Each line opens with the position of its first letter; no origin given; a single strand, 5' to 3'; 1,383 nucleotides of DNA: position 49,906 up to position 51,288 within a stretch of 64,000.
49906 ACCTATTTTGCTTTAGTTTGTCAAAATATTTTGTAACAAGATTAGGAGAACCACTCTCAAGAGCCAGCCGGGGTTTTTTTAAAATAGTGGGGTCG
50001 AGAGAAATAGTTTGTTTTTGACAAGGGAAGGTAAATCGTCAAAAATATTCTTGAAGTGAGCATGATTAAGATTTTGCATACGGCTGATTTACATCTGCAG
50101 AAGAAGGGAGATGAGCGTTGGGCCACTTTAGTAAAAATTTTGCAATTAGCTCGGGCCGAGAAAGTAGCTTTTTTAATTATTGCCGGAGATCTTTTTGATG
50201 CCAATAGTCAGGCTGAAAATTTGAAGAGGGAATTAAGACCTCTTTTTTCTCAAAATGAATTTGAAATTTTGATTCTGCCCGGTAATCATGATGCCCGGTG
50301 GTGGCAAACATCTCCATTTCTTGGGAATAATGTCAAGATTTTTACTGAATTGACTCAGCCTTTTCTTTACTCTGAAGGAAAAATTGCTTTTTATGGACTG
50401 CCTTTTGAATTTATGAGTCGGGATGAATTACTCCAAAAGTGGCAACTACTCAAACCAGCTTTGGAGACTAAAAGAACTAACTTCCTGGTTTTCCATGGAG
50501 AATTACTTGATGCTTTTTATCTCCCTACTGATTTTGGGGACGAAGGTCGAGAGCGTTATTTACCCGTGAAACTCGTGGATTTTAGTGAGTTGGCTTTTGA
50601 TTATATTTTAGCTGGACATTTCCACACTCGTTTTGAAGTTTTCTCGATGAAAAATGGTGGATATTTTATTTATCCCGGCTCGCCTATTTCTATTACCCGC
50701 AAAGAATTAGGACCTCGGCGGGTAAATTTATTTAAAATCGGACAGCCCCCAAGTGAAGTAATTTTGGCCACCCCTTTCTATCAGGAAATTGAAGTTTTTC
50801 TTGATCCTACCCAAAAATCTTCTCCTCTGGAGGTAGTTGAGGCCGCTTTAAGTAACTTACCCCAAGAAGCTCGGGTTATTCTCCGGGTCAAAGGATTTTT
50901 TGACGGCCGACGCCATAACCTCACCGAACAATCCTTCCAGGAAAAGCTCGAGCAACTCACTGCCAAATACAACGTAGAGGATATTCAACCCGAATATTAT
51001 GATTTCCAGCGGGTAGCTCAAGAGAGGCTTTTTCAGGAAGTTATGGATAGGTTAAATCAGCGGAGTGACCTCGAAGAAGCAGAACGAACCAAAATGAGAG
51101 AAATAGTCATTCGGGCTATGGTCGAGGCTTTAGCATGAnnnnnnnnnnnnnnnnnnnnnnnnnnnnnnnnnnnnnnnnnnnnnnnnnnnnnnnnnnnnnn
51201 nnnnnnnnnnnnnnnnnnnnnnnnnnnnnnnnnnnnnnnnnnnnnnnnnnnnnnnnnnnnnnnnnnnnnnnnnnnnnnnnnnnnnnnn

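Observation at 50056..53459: SbcCD-like nuclease/ATPase pair in which the Rad50-like ATPase carries two transmembrane helices inside its coiled coil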

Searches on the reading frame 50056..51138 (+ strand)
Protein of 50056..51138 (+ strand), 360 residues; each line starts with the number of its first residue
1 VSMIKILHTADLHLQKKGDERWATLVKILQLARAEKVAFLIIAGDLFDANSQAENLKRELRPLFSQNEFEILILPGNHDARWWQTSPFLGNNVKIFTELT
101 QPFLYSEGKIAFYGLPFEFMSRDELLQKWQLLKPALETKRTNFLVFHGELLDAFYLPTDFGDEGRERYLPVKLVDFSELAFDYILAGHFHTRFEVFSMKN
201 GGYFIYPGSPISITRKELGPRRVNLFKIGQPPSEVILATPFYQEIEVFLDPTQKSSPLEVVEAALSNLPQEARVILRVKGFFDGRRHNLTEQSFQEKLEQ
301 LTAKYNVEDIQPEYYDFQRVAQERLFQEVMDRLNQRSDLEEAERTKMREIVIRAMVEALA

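Call 3: search_protein_families(library=pfam, proteins=[window:50056-51138:+], max_evalue=1)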
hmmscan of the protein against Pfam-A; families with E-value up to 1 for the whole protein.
window:50056-51138:+ (360 aa): 1 family
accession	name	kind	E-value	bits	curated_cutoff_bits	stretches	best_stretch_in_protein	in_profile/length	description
PF00149.33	Metallophos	-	1.1e-17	65.6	21.5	1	4-191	1-190/191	Calcineurin-like phosphoesterase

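Call 4: search_protein_families(library=ncbifam, proteins=[window:50056-51138:+], max_evalue=1)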
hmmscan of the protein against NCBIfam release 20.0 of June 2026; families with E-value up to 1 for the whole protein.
window:50056-51138:+ (360 aa): 16 families
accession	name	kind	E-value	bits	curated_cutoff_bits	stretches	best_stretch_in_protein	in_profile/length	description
TIGR00619.1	sbcd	subfamily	9.8e-12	45.2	77.65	1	4-80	1-87/252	exonuclease subunit SbcD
NF041031.1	Mre11_Sulfo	equivalog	1.3e-10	41.1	500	1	6-218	2-217/374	DNA double-strand break repair protein Mre11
NF008206.2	PRK10966.1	equivalog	2.8e-10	39.8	450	2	5-80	2-86/380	exonuclease subunit SbcD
TIGR03729.1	acc_ester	subfamily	1.3e-06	28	148.25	1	5-80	1-73/239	putative phosphoesterase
NF041029.1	Mre11_Pyroc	equivalog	2.8e-06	26.4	600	1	11-80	8-87/438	DNA double-strand break repair protein Mre11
NF041753.2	sbcd_Staph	equivalog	4.5e-06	25.7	480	1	4-121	1-132/375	exonuclease subunit SbcD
NF041030.1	Mre11_Halo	equivalog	7.5e-06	25.3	550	1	3-228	1-219/361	DNA double-strand break repair protein Mre11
TIGR04123.1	P_estr_lig_assc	hypoth_equivalog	1.2e-05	24.9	150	1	22-81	50-113/207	ligase-associated DNA damage response endonuclease PdeM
NF053862.1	DS9_1_antiphage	equivalog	7.5e-05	21.7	420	1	6-85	196-294/486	anti-phage phosphoesterase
NF041754.1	sbcd_Bac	equivalog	9.7e-05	21.7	750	1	5-80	2-87/390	exonuclease subunit SbcD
TIGR00583.1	mre11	equivalog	0.00024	20.2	434.6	1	3-53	3-59/405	DNA repair protein (mre11)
NF003743.0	PRK05340.1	equivalog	0.00073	18.8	134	1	5-79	3-82/242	UDP-2,3-diacylglucosamine diphosphatase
TIGR00024.1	SbcD_rel_arch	hypoth_equivalog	0.0027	17.4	115.2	1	27-80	49-100/224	putative phosphoesterase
NF053861.1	DS8_antiphage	equivalog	0.0064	14.3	790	1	10-82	3-87/994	anti-phage protein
NF003118.0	PRK04036.1-3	equivalog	0.0079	15.2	445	1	11-48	233-274/481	DNA-directed DNA polymerase II small subunit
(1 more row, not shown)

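Call 5: search_protein_families(library=padloc, proteins=[window:50056-51138:+], max_evalue=1)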
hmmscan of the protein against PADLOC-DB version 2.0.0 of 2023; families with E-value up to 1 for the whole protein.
window:50056-51138:+ (360 aa): 2 families
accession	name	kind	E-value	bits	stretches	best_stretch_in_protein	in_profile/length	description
PDLC05051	PDC-S60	-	1.2e-05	21.7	1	4-84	1-93/1027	-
PDLC00736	Effector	-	3.5e-05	20.9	1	7-80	6-86/561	Endonuclease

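Call 9: search_solved_structures(query=window:50056-51138:+, max_evalue=1)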
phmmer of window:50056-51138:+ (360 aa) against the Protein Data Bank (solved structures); distinct sequences matched with E-value up to 1: 22.
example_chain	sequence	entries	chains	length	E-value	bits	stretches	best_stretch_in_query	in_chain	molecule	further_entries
6s6v_A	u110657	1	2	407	1.6e-05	27.4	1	5-80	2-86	Nuclease SbcCD subunit D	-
7dog_A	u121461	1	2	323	1.7e-05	27.4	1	2-197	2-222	Nuclease SbcCD subunit D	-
4lty_C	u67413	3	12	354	2.1e-05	27.1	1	3-80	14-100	Exonuclease subunit SbcD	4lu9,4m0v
4hd0_A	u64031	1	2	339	2.3e-05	27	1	5-209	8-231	DNA double-strand break repair protein Mre11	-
1ii7_A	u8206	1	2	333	2.4e-05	26.9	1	5-209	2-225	Mre11 nuclease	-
3dsc_A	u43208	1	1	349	2.8e-05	26.6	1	5-209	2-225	DNA double-strand break repair protein mre11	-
7yzo_A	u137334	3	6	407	0.00019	23.9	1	5-80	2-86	Nuclease SbcCD subunit D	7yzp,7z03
6s85_A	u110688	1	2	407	0.00024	23.6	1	5-80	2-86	Nuclease SbcCD subunit D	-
3dsd_A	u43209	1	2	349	0.00032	23.2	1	5-209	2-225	DNA double-strand break repair protein mre11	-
1s8e_A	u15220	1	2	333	0.0014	21.1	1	5-209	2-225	exonuclease putative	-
3t1i_A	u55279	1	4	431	0.0074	18.7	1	5-53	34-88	Double-strand break repair protein MRE11A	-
9q9h_D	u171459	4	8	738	0.019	17.3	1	5-53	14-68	Double-strand break repair protein MRE11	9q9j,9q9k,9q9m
8bah_A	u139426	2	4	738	0.019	17.3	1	5-53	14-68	Double-strand break repair protein MRE11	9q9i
4yke_A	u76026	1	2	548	0.076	15.4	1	17-54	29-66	Mre11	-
7zr1_A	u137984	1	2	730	0.12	14.7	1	17-54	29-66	Double-strand break repair protein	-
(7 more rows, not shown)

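Call 52: find_homologous_proteins(query=window:50062-51135:+, max_evalue=0.00001)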
Query window:50062-51135:+ (358 aa): 718 proteins with E <= 0.00001 among 3004 candidates; the best 120 are listed.
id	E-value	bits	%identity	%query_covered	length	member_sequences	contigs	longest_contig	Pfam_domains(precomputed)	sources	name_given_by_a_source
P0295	1.3e-233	792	99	100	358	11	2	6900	PF00149.34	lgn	-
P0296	2.6e-194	663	80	100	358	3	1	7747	PF12850.13,PF00149.34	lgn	-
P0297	4.4e-165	567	68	100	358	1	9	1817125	PF00149.34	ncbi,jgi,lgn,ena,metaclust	jgi:DNA repair exonuclease SbcCD nuclease subunit|metaclust:\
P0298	2.3e-143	496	59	100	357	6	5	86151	PF12850.13,PF00149.34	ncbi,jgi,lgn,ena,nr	ncbi:MAG: hypothetical protein B5M54_05400 [Candidatus Aminicenantes bacterium 4484_214]|nr:MAG: hyp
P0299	1.1e-100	355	44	99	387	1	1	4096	PF00149.34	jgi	jgi:exonuclease SbcD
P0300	1.5e-100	355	47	100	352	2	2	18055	PF12850.13,PF00149.34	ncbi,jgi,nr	ncbi:MAG: DNA repair exonuclease [Candidatus Cloacimonadota bacterium]|nr:MAG: DNA repair exonucleas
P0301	1.9e-100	354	46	99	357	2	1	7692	PF12850.13,PF00149.34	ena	-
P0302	5.2e-100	353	45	99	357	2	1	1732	PF12850.13,PF00149.34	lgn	-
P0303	7.3e-100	353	43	99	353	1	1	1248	PF12850.13,PF00149.34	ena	-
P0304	3.5e-99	350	44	99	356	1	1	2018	PF00149.34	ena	-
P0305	9.1e-99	349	46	99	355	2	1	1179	PF12850.13,PF00149.34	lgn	-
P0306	1.0e-98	349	46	100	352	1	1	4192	PF12850.13,PF00149.34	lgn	-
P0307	1.1e-98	349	45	99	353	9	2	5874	PF12850.13,PF00149.34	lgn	-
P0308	1.2e-98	349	46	99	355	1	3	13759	PF12850.13,PF00149.34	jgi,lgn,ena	jgi:DNA repair exonuclease SbcCD nuclease subunit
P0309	2.5e-98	348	45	99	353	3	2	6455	PF12850.13,PF00149.34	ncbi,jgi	-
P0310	3.3e-98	347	42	99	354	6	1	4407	PF12850.13,PF00149.34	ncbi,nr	ncbi:metallophosphoesterase [Candidatus Calescamantes bacterium]|nr:metallophosphoesterase [Candidat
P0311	3.4e-98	347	45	99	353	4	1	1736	PF12850.13,PF00149.34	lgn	-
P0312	3.7e-98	347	42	99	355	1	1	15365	PF12850.13,PF00149.34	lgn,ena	-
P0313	3.9e-98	347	43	99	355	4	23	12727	PF12850.13,PF00149.34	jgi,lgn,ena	-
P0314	1.4e-97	345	44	99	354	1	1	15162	PF12850.13,PF00149.34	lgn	-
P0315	1.6e-97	345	43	99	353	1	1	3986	PF12850.13,PF00149.34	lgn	-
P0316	2.2e-97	344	43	99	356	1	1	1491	PF12850.13,PF00149.34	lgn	-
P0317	2.8e-97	344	43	99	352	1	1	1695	PF12850.13,PF00149.34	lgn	-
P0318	4.6e-97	343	43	99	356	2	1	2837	PF12850.13,PF00149.34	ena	-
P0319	7.1e-97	343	44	100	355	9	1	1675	PF12850.13,PF00149.34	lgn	-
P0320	8.3e-97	343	43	99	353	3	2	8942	PF12850.13,PF00149.34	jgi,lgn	jgi:DNA repair exonuclease SbcCD nuclease subunit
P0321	1.0e-96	342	42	100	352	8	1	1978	PF12850.13,PF00149.34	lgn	-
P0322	1.2e-96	342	43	99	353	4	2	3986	PF12850.13,PF00149.34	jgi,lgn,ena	-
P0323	1.4e-96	342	43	99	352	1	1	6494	PF12850.13,PF00149.34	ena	-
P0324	2.6e-96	341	43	99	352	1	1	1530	PF12850.13,PF00149.34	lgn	-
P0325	2.6e-96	341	43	99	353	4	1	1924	PF12850.13,PF00149.34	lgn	-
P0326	3.8e-96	340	45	99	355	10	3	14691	PF12850.13,PF00149.34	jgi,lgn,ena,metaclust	metaclust:\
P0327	4.9e-96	340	43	99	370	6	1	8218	PF12850.13,PF00149.34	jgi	-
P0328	5.6e-96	340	43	99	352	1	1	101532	PF12850.13,PF00149.34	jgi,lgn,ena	-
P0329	5.6e-96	340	42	99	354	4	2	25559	PF12850.13,PF00149.34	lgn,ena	-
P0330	7.7e-96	339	42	99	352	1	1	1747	PF12850.13,PF00149.34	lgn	-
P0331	1.4e-95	338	42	99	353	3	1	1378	PF12850.13,PF00149.34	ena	-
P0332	2.0e-95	338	43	99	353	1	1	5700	PF00149.34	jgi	-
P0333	2.0e-95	338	42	99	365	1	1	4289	PF12850.13,PF00149.34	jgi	-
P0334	2.1e-95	338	44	99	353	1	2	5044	PF12850.13,PF00149.34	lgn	-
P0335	2.8e-95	338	43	99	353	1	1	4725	PF12850.13,PF00149.34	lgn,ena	-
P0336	2.8e-95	337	42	99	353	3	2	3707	PF12850.13,PF00149.34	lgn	-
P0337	3.4e-95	337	43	99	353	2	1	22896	PF12850.13,PF00149.34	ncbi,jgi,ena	-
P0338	4.9e-95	337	43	99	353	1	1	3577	PF12850.13,PF00149.34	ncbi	-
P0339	9.7e-95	336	42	99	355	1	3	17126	PF12850.13,PF00149.34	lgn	-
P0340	1.1e-94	336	43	99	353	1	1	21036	PF12850.13,PF00149.34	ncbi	-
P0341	1.1e-94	335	42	99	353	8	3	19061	PF12850.13,PF00149.34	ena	-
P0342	1.8e-94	335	41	99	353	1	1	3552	PF12850.13,PF00149.34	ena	-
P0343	2.1e-94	335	44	99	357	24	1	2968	PF12850.13,PF00149.34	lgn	-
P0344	2.2e-94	335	41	99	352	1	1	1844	PF12850.13,PF00149.34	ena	-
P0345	2.5e-94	334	42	100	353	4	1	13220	PF12850.13,PF00149.34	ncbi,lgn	-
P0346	2.5e-94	334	42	99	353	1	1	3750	PF12850.13,PF00149.34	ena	-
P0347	3.0e-94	334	42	99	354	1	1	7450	PF12850.13,PF00149.34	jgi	jgi:exonuclease SbcD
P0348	3.5e-94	334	43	99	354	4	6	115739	PF00149.34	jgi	jgi:DNA repair protein SbcD/Mre11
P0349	4.2e-94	334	43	100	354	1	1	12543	PF12850.13,PF00149.34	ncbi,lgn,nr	ncbi:MAG: metallophosphoesterase [Chloroflexi bacterium]|nr:metallophosphoesterase [Chloroflexota ba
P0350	4.4e-94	334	42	99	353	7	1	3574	PF12850.13,PF00149.34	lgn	-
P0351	4.8e-94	333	45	99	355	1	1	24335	PF00149.34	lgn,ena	-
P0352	4.9e-94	333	42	99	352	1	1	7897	PF12850.13,PF00149.34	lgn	-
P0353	5.6e-94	333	42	99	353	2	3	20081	PF00149.34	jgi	-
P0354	6.4e-94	333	41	99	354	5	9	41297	PF12850.13,PF00149.34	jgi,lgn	-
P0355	6.5e-94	333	44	91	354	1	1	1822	PF12850.13,PF00149.34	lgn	-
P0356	7.4e-94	333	42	99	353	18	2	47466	PF12850.13,PF00149.34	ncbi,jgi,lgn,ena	-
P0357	1.2e-93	332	41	99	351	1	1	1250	PF12850.13,PF00149.34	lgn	-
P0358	1.2e-93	332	41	99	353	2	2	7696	PF12850.13,PF00149.34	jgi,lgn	-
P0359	1.2e-93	332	44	99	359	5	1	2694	PF12850.13,PF00149.34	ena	-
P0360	1.3e-93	332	42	99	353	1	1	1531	PF12850.13,PF00149.34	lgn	-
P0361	1.4e-93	332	42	99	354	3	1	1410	PF12850.13,PF00149.34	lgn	-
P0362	1.4e-93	332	42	100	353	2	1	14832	PF12850.13,PF00149.34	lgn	-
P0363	1.7e-93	332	42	99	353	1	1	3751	PF12850.13,PF00149.34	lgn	-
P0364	2.0e-93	331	43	99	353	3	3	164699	PF12850.13,PF00149.34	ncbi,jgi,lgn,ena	-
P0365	2.5e-93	331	42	99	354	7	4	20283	PF12850.13,PF00149.34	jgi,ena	jgi:DNA repair exonuclease SbcCD nuclease subunit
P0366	2.9e-93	331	41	99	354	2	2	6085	PF12850.13,PF00149.34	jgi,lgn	jgi:DNA repair exonuclease SbcCD nuclease subunit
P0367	3.1e-93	331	41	99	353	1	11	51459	PF12850.13,PF00149.34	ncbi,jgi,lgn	-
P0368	3.3e-93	331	44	99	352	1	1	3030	PF12850.13,PF00149.34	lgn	-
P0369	3.8e-93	330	41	99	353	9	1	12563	PF12850.13,PF00149.34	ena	-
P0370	3.8e-93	330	44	99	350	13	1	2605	PF12850.13,PF00149.34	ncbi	-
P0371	4.8e-93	330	42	99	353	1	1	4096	PF12850.13,PF00149.34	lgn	-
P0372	5.1e-93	330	42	99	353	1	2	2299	PF12850.13,PF00149.34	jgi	jgi:exonuclease SbcD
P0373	5.8e-93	330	42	100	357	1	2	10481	PF12850.13,PF00149.34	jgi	jgi:DNA repair exonuclease SbcCD nuclease subunit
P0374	6.2e-93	330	43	99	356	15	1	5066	PF12850.13,PF00149.34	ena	-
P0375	6.4e-93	330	44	99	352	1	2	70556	PF12850.13,PF00149.34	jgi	jgi:exonuclease SbcD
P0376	6.5e-93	330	42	99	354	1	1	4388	PF12850.13,PF00149.34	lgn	-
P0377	6.6e-93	330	41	99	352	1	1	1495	PF12850.13,PF00149.34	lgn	-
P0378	6.6e-93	330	42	99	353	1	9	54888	PF12850.13,PF00149.34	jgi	jgi:exonuclease SbcD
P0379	9.6e-93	329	43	99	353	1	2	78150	PF12850.13,PF00149.34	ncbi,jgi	ncbi:MAG: metallophosphoesterase family protein [Promethearchaeota archaeon]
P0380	9.7e-93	329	43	99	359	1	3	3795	PF12850.13,PF00149.34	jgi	jgi:exonuclease SbcD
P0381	1.1e-92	329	42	99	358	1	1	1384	PF12850.13,PF00149.34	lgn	-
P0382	1.2e-92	329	42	98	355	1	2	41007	PF12850.13,PF00149.34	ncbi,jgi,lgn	ncbi:MAG: metallophosphoesterase [Candidatus Methanofastidiosia archaeon]|jgi:DNA repair exonuclease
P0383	1.3e-92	329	43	99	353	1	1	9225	PF12850.13,PF00149.34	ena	-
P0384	1.9e-92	328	42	99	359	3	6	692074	PF12850.13,PF00149.34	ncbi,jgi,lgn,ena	ncbi:MAG: metallophosphoesterase [Dehalococcoidia bacterium]|jgi:DNA repair protein SbcD/Mre11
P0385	2.0e-92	328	43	99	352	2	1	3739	PF12850.13,PF00149.34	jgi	-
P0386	2.7e-92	328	43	99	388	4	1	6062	PF12850.13,PF00149.34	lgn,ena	-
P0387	3.1e-92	328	42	99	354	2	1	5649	PF12850.13,PF00149.34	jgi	jgi:exonuclease SbcD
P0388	3.2e-92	327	43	99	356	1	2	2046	PF12850.13,PF00149.34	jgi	-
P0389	3.7e-92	327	40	100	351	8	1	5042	PF12850.13,PF00149.34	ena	-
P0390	4.3e-92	327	43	99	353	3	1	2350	PF12850.13,PF00149.34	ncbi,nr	ncbi:metallophosphoesterase [bacterium]|nr:metallophosphoesterase [bacterium]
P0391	5.4e-92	327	43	99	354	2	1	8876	PF12850.13,PF00149.34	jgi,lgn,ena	-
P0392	6.0e-92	327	42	100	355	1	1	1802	PF12850.13,PF00149.34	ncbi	-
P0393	6.8e-92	326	42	100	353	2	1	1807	PF00149.34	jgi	-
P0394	1.2e-91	326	41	100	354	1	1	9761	PF12850.13,PF00149.34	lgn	-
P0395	1.2e-91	326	40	99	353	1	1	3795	PF12850.13,PF00149.34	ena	-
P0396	1.3e-91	325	40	99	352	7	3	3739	PF12850.13,PF00149.34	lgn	-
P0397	2.0e-91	325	40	99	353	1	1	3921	PF12850.13,PF00149.34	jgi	jgi:DNA repair exonuclease SbcCD nuclease subunit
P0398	2.1e-91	325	43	99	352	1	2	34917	PF12850.13,PF00149.34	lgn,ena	-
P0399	2.3e-91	325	42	99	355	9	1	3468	PF12850.13,PF00149.34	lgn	-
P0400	2.3e-91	325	42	99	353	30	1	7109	PF12850.13,PF00149.34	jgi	jgi:exonuclease SbcD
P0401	3.1e-91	324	44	99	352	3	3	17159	PF12850.13,PF00149.34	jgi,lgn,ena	-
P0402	3.2e-91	324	43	100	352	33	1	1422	PF12850.13,PF00149.34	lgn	-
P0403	3.3e-91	324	41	99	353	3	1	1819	PF12850.13,PF00149.34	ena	-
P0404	3.5e-91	324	41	99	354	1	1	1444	PF12850.13,PF00149.34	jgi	-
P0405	3.5e-91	324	43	99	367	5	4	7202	PF12850.13,PF00149.34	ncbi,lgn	-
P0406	4.2e-91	324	41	99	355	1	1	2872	PF12850.13,PF00149.34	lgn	-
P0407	5.2e-91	323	41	99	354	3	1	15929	PF12850.13,PF00149.34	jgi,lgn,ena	-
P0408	5.5e-91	323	42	99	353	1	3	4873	PF12850.13,PF00149.34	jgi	-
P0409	7.0e-91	323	40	99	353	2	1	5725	PF12850.13,PF00149.34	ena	-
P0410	9.3e-91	323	43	99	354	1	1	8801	PF12850.13,PF00149.34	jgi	jgi:exonuclease SbcD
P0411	9.7e-91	323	42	99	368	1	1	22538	PF00149.34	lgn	-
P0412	1.0e-90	322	43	99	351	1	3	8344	PF12850.13,PF00149.34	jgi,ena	jgi:DNA repair exonuclease SbcCD nuclease subunit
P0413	1.1e-90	322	41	100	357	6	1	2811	PF12850.13,PF00149.34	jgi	jgi:DNA repair exonuclease SbcCD nuclease subunit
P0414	1.1e-90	322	41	99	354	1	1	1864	PF12850.13,PF00149.34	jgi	jgi:exonuclease SbcD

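Call 60: predict_structure(alignment_id=A4)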
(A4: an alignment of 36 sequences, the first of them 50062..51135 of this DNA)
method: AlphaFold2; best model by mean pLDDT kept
length: 358 residues; sequences in the alignment: 36
mean_pLDDT: 89.6   pTM: 0.82
mean pLDDT of the five models: 89.6, 88.5, 88.4, 88.4, 86.2
residues with pLDDT >= 90: 221; 70-90: 122; 50-70: 15; < 50: 0
segments of 3 or more residues with pLDDT < 50: none
pLDDT, mean of each block of 10 residues (from residue 1): 93 92 96 97 90 93 94 89 85 93 94 89 90 91 87 68 72 91 83 91 86 81 94 90 92 94 90 94 93 96 93 90 92 91 88 81
secondary structure, 60 per line:
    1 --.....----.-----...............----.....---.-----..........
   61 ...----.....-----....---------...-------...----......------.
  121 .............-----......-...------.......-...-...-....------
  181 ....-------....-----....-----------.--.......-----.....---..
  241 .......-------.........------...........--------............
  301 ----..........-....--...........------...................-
elements in order: E3-7 H18-32 E37-41 H51-63 E68-72 H78-81 E91-93 E101-103 E108-113 H120-133 E139-144 E146-148 H155-161 E167-169 H171-174 E181-184 E192-195 E201-204 E219-225 E231-235 E239-247 H255-263 E270-280 H289-300 E305-314 H316-319 H322-332 H339-357
